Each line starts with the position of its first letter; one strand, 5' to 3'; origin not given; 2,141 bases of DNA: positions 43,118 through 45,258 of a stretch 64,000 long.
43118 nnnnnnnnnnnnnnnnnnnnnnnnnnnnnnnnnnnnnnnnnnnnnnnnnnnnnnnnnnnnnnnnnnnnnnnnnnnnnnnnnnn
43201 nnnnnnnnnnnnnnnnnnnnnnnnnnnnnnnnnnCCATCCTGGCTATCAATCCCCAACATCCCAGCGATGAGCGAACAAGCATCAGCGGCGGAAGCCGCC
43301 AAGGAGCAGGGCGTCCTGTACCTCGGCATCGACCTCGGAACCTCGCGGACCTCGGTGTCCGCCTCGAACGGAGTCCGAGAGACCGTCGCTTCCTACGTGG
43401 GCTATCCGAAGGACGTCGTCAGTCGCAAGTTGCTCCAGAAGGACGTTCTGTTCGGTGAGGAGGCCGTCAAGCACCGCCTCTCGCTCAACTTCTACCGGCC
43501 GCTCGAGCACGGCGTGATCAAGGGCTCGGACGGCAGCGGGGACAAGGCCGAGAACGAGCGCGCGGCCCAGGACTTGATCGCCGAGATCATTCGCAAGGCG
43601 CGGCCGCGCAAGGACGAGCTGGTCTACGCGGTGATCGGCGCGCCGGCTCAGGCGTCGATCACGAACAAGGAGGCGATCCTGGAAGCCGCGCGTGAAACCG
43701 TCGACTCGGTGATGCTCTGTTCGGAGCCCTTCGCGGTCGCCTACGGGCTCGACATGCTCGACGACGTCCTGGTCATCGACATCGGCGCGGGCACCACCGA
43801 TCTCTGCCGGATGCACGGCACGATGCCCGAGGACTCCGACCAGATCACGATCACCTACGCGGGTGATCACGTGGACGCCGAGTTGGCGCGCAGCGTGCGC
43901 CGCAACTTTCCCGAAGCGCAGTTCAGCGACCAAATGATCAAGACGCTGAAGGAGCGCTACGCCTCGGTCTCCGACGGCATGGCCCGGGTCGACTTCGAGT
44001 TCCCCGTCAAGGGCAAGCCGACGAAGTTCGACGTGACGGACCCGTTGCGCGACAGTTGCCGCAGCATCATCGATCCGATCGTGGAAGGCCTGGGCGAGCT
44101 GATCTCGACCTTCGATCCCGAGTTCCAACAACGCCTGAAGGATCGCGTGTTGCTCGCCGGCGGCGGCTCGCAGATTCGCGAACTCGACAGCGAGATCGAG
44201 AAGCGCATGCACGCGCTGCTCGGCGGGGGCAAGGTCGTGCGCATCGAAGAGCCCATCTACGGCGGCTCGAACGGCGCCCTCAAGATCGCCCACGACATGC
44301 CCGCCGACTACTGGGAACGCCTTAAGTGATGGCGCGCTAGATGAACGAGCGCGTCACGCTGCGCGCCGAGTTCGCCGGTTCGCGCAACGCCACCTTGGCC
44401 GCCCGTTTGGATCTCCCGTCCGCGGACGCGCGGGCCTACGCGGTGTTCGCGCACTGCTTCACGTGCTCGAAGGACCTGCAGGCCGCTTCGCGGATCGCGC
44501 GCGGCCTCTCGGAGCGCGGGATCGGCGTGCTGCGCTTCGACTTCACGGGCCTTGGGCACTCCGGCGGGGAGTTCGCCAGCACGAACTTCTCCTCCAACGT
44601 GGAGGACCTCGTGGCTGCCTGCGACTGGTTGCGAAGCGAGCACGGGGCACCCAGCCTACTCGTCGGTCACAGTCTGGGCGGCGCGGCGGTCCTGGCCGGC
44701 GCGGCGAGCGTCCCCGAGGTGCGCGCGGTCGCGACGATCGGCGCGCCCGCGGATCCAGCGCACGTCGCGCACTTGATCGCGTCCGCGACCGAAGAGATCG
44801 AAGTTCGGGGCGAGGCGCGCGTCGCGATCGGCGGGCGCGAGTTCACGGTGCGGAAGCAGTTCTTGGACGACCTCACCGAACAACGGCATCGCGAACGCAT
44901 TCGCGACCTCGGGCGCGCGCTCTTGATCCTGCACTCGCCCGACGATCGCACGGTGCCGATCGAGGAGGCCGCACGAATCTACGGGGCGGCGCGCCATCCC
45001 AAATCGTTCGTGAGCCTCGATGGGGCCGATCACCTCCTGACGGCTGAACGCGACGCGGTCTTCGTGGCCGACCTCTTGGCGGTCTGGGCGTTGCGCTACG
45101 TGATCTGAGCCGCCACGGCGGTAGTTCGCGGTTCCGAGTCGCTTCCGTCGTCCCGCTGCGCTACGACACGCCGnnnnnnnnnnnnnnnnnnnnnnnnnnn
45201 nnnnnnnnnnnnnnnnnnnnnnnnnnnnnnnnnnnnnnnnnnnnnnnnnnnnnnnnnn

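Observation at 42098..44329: Orphan MamK-family actin paired with a degenerate-GGDEF coiled-coil protein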

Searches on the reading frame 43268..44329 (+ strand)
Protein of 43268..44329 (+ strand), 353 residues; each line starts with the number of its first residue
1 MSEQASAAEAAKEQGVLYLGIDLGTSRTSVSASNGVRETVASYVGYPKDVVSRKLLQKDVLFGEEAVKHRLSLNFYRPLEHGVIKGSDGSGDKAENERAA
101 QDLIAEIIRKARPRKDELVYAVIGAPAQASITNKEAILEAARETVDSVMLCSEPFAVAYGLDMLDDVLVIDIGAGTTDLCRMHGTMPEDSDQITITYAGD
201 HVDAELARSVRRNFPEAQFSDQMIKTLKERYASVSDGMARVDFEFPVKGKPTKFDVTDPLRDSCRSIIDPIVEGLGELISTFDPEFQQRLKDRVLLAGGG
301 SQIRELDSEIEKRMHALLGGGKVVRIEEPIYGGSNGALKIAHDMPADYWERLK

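Call 3: search_protein_families(library=pfam, proteins=[window:43268-44329:+], max_evalue=0.01)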
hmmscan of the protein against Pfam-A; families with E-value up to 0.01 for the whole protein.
window:43268-44329:+ (353 aa): 7 families
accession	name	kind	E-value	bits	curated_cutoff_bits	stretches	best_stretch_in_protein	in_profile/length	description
PF06723.19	MreB_Mbl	-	2e-19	70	27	1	19-315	4-298/327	MreB/Mbl protein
PF00022.25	Actin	-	3.9e-09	36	27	1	37-223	27-204/410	Actin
PF25229.1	Salactin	-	8.4e-09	35.4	27.1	1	19-343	4-333/335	Salactin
PF14450.12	FtsA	-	1.1e-06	29.5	31.8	1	169-329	2-112/127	Cell division protein FtsA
PF01869.26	BcrAD_BadFG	-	0.0012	18.9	31.5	0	19-174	1-115/271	BadF/BadG/BcrA/BcrD ATPase family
PF00012.26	HSP70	-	0.0013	17.5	20.6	1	115-217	130-241/599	Hsp70 protein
PF13941.12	MutL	-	0.0017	17.6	27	1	137-194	217-273/450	MutL protein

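Call 4: search_protein_families(library=ncbifam, proteins=[window:43268-44329:+], max_evalue=0.01)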
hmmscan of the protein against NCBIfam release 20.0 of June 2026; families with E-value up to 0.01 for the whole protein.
window:43268-44329:+ (353 aa): 17 families
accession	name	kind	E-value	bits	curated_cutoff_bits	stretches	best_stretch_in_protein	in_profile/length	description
NF040964.1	MamK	subfamily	1.1e-123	412.5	400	1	17-352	1-330/335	MamK family actin-like protein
NF053558.1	BeeR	equivalog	3.3e-60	203.9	530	1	17-351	1-347/349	BeeR family actin-like protein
NF010539.0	PRK13927.1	subfamily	2.9e-20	72.4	293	1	19-338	9-323/339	rod shape-determining protein MreB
TIGR00904.1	mreB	subfamily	2.4e-16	59.8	365.75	1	19-315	5-305/334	MreB/Mrl family cell shape determining protein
NF053533.1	salactin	equivalog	4e-12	45.9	400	1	19-342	4-333/335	actin-like salactin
NF011660.0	PRK15080.1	equivalog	6.8e-09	35.3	182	1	115-216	91-190/277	ethanolamine utilization protein EutJ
NF010540.1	PRK13929.1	exception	6.1e-08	32.1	515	1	19-312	7-300/334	rod-share determining protein MreBH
TIGR01991.1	HscA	equivalog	6.3e-07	28.3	708.55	1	112-312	124-335/600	Fe-S protein assembly chaperone HscA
NF003520.0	PRK05183.1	subfamily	3.6e-06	25.7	620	1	103-214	134-254/621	Fe-S protein assembly chaperone HscA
TIGR01174.1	ftsA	equivalog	6.8e-06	25.4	175.85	1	167-314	198-338/371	cell division protein FtsA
TIGR01175.1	pilM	subfamily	1.2e-05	24.5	133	1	165-314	188-306/348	type IV pilus assembly protein PilM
TIGR02529.1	EutJ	subfamily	6.5e-05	22.5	152.1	1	137-231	83-172/239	ethanolamine utilization protein EutJ family protein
NF010498.0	PRK13917.1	equivalog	9e-05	21.8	417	1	166-303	186-304/344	plasmid segregation protein ParM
NF001413.0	PRK00290.1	equivalog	0.0012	17.3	648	1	97-180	107-199/625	molecular chaperone DnaK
TIGR02350.1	prok_dnaK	equivalog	0.002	16.6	822.55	0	100-181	107-199/596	molecular chaperone DnaK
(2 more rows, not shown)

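Call 5: find_homologous_proteins(query=window:43268-44329:+)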
Query window:43268-44329:+ (353 aa): 6871 proteins with E <= 0.001 among 8000 candidates; the best 120 are listed.
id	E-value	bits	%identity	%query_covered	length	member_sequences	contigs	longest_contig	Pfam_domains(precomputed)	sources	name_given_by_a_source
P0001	2.6e-228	775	100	100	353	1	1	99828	PF06723.20,PF25229.2,PF14450.13,PF00022.26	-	-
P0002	4.4e-193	659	86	98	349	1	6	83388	PF01869.27,PF06723.20,PF25229.2,PF14450.13,PF00022.26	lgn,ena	-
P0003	1.3e-184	631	84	97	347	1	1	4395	PF06723.20,PF25229.2,PF14450.13,PF00022.26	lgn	-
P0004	6.6e-176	602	78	98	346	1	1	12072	PF06723.20,PF25229.2,PF14450.13,PF00022.26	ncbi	-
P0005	5.2e-175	599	77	99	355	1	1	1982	PF06723.20,PF25229.2,PF00022.26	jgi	-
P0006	8.1e-175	599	77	97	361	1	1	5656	PF06723.20,PF25229.2,PF14450.13,PF00022.26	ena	-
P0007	1.4e-174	598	77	97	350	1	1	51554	PF06723.20,PF25229.2,PF14450.13,PF00022.26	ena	-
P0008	7.1e-174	596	76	100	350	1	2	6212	PF06723.20,PF25229.2,PF14450.13,PF00022.26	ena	-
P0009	1.6e-173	595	78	97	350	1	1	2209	PF06723.20,PF25229.2,PF14450.13,PF00022.26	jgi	-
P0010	2.0e-173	594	78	97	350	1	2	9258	PF06723.20,PF25229.2,PF14450.13,PF00022.26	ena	-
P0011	4.2e-172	590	77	99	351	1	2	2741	PF06723.20,PF25229.2,PF14450.13,PF00022.26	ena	-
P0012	4.4e-172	590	75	100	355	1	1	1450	PF06723.20,PF25229.2,PF00022.26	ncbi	-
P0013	5.5e-172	590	74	99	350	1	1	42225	PF01869.27,PF06723.20,PF25229.2,PF14450.13,PF00022.26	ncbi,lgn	-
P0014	6.7e-172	589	75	99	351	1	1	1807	PF06723.20,PF25229.2,PF14450.13,PF00022.26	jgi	jgi:rod shape-determining protein MreB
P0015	1.4e-171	588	77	97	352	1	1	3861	PF06723.20,PF25229.2,PF14450.13,PF00022.26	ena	-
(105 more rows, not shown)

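Call 6: search_solved_structures(query=window:43268-44329:+, max_evalue=0.001, show_alignments=2)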
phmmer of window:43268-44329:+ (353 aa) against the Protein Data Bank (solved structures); distinct sequences matched with E-value up to 0.001: 11.
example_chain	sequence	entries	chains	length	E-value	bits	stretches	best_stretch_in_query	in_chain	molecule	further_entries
5jyg_A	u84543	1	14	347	2.3e-77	263.7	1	14-352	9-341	Actin-like ATPase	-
5ljw_A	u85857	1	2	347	2.3e-77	263.7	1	14-352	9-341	Actin-like ATPase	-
5ljv_A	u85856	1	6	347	3.1e-77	263.2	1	14-352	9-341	Actin-like ATPase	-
8r2n_A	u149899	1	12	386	7.6e-36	127.2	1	12-316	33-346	Actin/actin family protein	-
1jce_A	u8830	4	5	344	4.8e-12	49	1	120-338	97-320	ROD SHAPE-DETERMINING PROTEIN MREB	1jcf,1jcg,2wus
7zpt_M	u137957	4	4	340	2.2e-10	43.5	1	18-312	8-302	Cell shape-determining protein MreB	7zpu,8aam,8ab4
8azg_M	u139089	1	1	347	2.3e-10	43.4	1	18-312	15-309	Cell shape-determining protein MreB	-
4cze_A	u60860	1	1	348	1.6e-08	37.4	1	98-312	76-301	ROD SHAPE-DETERMINING PROTEIN MREB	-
4czf_A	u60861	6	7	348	2.4e-08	36.8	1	98-312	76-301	ROD SHAPE-DETERMINING PROTEIN MREB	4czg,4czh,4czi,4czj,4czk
4czl_A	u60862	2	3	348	2.5e-08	36.8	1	98-312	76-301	ROD SHAPE-DETERMINING PROTEIN MREB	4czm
7bvy_A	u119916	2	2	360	1.1e-06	31.3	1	97-308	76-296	Cell shape determining protein MreB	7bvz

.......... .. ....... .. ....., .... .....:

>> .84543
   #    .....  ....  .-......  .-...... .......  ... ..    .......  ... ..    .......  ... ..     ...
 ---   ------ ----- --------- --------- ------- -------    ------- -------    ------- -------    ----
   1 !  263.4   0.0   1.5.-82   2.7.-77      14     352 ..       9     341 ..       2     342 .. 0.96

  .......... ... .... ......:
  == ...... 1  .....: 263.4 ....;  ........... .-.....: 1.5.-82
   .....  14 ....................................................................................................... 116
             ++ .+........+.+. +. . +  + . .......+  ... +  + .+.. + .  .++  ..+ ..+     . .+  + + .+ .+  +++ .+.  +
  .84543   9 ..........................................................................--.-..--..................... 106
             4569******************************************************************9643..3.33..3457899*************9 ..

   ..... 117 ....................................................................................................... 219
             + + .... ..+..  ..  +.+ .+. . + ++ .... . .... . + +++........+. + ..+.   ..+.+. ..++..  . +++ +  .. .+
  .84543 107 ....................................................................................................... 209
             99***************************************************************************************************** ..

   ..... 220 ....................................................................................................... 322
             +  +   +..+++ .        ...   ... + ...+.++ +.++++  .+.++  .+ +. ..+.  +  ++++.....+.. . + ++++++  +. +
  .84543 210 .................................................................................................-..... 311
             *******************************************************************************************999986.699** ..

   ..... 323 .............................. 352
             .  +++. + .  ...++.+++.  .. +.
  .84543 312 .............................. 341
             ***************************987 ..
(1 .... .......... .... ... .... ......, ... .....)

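Call 11: find_encoding_contigs(protein=window:43268-44329:+, flank=10000, max_places=3)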
Protein window:43268-44329:+ (353 aa): 1 contig read that carries it; 1 place shown.
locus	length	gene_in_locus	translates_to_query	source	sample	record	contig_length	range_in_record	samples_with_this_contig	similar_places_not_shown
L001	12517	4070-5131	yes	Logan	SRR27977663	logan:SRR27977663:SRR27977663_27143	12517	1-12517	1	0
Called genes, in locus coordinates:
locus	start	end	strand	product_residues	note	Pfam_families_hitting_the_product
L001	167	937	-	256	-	-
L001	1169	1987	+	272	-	PF00378:ECH_1, PF16113:ECH_2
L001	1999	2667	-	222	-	PF00254:FKBP_C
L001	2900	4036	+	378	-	PF00990:GGDEF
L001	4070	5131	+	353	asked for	PF00022:Actin (weak), PF06723:MreB_Mbl, PF25229:Salactin, PF14450:FtsA (weak)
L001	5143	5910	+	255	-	PF02129:Peptidase_S15 (faint), PF12146:Hydrolase_4, PF20408:Abhydrolase_11 (faint), PF00561:Abhydrolase_1, PF12697:Abhydrolase_6, PF00326:Peptidase_S9 (weak)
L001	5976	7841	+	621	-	PF10034:Dpy19 (weak)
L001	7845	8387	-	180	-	PF03692:CxxCxxCC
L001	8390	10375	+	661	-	PF00498:FHA, PF01590:GAF, PF13185:GAF_2, PF00158:Sigma54_activat, PF14532:Sigma54_activ_2, PF07728:AAA_5, PF25601:AAA_lid_14, PF02954:HTH_8, +2 more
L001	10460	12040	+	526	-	-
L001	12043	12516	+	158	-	?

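Call 13: find_related_loci(query=A1, collection=genome_contigs, flank=8000)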
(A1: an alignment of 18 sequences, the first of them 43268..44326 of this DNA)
Query A1 (353 aa) in genome_contigs; peptide patterns used: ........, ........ (x = any residue, [..] = any of these).
555 stretches matched a pattern; 539 encode a relative of the query (tblastn E <= 1e-3); the best 80 are kept; 80 distinct loci.
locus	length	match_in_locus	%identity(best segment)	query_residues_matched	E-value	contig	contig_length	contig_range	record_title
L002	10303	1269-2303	78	8-353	0e+0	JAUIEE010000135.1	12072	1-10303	MAG: bacterium isolate 8_bin.21 NODE_4928_length_12072_cov_0.911679, whole genome shotgun sequence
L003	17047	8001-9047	74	5-353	0e+0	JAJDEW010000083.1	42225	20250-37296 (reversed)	MAG: Planctomycetota bacterium isolate OFTM43 OFTM43_82, whole genome shotgun sequence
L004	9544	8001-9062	74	1-353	0e+0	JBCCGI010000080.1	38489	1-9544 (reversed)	MAG: Planctomycetota bacterium isolate P01_B01_bin.4 k141_3534568_length_38489_cov_22.9911, whole genome shotgun sequenc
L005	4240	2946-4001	75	3-353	0e+0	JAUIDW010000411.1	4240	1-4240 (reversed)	MAG: bacterium isolate 8_bin.1 NODE_18300_length_4240_cov_1.411622, whole genome shotgun sequence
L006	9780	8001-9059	76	2-353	9e-180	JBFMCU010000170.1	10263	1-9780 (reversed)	MAG: Planctomycetota bacterium isolate MAG201 MAG201_170, whole genome shotgun sequence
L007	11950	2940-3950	77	13-353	6e-179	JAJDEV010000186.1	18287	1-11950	MAG: Planctomycetota bacterium isolate OFTM281 OFTM281_185, whole genome shotgun sequence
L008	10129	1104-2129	75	13-353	2e-178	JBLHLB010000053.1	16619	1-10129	MAG: Planctomycetota bacterium isolate 3300054698_139 Ga0535670_0006153, whole genome shotgun sequence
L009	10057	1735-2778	75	5-353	1e-178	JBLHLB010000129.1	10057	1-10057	MAG: Planctomycetota bacterium isolate 3300054698_139 Ga0535670_0014199, whole genome shotgun sequence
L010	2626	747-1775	76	12-353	0e+0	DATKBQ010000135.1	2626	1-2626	MAG TPA_asm: Planctomycetota bacterium isolate SMAG_U14424 k141_43675, whole genome shotgun sequence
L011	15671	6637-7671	75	10-353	2e-177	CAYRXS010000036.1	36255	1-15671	MAG TPA_asm: uncultured Planctomycetaceae bacterium isolate binchicken_co97_22 genome assembly, contig: NODE_4627_length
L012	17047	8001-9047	73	1-353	8e-177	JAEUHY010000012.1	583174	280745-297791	MAG: Planctomycetota bacterium isolate new MAG-29 k141_2471267, whole genome shotgun sequence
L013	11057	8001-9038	75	8-352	6e-177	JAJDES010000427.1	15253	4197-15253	MAG: Planctomycetota bacterium isolate OFTM165 OFTM165_426, whole genome shotgun sequence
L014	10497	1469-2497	76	12-353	4e-176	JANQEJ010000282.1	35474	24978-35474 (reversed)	MAG: Planctomycetota bacterium isolate PL23a_bin.129 k99_2499524, whole genome shotgun sequence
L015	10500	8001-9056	73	2-353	1e-175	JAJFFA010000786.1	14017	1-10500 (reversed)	MAG: Planctomycetota bacterium isolate OFTM79 OFTM79_785, whole genome shotgun sequence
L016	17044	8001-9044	73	1-352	9e-176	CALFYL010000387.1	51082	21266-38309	MAG TPA_asm: uncultured Planctomycetia bacterium isolate SRR6227243_bin.141_CONCOCT_v1.1_MAG genome assembly, contig: ER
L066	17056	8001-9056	71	2-353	3e-168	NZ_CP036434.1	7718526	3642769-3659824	Saltatorellus ferox strain Poly30 chromosome, complete genome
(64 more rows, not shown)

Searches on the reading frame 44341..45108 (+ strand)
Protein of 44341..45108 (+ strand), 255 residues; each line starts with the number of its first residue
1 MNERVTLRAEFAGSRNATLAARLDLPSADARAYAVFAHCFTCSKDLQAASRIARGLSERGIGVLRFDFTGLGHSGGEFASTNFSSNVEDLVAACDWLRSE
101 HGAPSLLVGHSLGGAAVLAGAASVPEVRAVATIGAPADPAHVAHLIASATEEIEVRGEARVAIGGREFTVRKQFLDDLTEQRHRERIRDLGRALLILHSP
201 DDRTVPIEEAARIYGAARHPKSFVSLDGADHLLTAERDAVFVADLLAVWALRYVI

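Call 3: search_protein_families(library=pfam, proteins=[window:44341-45108:+], max_evalue=0.01)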
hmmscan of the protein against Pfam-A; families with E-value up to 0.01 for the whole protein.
window:44341-45108:+ (255 aa): 7 families
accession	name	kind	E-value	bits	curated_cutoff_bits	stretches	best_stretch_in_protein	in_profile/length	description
PF12146.15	Hydrolase_4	-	1.4e-16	61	27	1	47-139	18-113/239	Serine aminopeptidase, S33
PF12697.13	Abhydrolase_6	-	1.1e-13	52.8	26.3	1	35-242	2-215/217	Alpha/beta hydrolase family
PF00561.26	Abhydrolase_1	-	9.1e-13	48.9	25.8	1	35-139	4-106/245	alpha/beta hydrolase fold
PF02129.25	Peptidase_S15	-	1.5e-06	28.5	23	1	56-141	47-134/262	X-Pro dipeptidyl-peptidase (S15 family)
PF00326.27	Peptidase_S9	-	7.1e-06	26.1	22.6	1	56-219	10-172/213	Prolyl oligopeptidase family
PF20408.4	Abhydrolase_11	-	2.8e-05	24.4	27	1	32-140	3-112/193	Alpha/beta hydrolase domain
PF06821.19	Ser_hydrolase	-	0.0044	17.4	22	0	102-233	54-155/172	Serine hydrolase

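Call 4: search_protein_families(library=ncbifam, proteins=[window:44341-45108:+], max_evalue=0.01)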
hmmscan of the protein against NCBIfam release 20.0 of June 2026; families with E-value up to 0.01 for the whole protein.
window:44341-45108:+ (255 aa): 11 families
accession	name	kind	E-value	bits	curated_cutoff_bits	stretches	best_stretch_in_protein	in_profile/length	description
NF047920.1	lactonase_UilS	equivalog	2.8e-10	40.4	400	1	21-139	13-134/285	UilS family quorum-quenching N-acyl-homoserine lactonase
TIGR03101.1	hydr2_PEP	hypoth_equivalog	5.8e-10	39.1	202.75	1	44-122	40-118/266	hydrolase 2, exosortase A system-associated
TIGR03100.1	hydr1_PEP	hypoth_equivalog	6e-07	29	168.45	1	51-108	48-103/274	hydrolase 1, exosortase A system-associated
NF051488.1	bifunc_PcaDC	exception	9.4e-06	25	390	0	55-131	34-107/375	bifunctional 3-oxoadipate enol-lactonase/4-carboxymuconolactone decarboxylase PcaDC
NF011457.0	PRK14875.1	equivalog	1.1e-05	24.6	307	1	34-189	135-288/372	acetoin dehydrogenase dihydrolipoyllysine-residue acetyltransferase subunit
TIGR03056.1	bchO_mg_che_rel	equivalog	4.4e-05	22.6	172.55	0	63-135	57-128/278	alpha/beta fold hydrolase BchO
NF007857.0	PRK10566.1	equivalog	0.00042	20.2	201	1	107-220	111-215/249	esterase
NF041096.1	esterase_EstD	equivalog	0.00043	19.4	600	1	52-137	187-275/421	esterase EstD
NF058544.1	IVPilMotSglTMyx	equivalog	0.0011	18.8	300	1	52-139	55-140/210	type IV pili motility protein SglT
TIGR02427.1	protocat_pcaD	equivalog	0.0011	18.4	255.85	0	59-127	38-104/251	3-oxoadipate enol-lactonase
NF041759.1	mac_hydro_EstT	equivalog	0.0061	15.8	450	0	53-123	43-111/278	macrolide hydrolase EstT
